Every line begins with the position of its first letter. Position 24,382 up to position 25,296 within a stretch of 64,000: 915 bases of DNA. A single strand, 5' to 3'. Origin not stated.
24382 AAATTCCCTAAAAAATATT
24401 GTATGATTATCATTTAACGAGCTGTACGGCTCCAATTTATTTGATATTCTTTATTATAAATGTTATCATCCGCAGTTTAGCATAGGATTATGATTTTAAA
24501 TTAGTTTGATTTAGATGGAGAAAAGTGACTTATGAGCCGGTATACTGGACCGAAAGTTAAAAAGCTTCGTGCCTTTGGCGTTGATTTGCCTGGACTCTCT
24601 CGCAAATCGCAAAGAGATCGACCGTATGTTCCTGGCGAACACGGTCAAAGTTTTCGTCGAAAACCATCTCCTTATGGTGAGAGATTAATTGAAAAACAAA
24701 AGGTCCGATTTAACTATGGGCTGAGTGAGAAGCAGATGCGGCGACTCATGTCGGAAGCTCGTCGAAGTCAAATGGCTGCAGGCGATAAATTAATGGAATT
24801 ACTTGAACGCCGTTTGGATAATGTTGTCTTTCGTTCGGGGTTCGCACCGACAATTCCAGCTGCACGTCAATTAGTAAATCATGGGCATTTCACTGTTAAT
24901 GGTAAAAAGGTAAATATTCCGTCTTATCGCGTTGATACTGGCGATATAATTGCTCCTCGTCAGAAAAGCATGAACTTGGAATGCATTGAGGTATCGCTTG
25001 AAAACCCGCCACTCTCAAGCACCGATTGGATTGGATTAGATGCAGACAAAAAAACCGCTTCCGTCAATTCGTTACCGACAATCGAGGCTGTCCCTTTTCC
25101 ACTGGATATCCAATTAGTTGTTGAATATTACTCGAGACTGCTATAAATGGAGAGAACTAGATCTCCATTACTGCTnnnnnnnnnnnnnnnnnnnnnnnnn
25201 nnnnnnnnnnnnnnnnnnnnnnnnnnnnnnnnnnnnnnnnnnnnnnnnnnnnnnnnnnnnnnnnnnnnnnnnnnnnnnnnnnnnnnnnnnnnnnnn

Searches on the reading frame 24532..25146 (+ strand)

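Call 19: search_protein_families(library=pfam, proteins=[window:24532-25146:+], max_evalue=0.001)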
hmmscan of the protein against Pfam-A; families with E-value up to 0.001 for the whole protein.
window:24532-25146:+ (204 aa): 2 families
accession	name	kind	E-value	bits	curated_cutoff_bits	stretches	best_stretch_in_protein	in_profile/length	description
PF01479.30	S4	-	3.9e-22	78.2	22.8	1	93-140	1-48/48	S4 domain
PF00163.24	Ribosomal_S4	-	8.7e-20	71.7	23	1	3-92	1-95/95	Ribosomal protein S4/S9 N-terminal domain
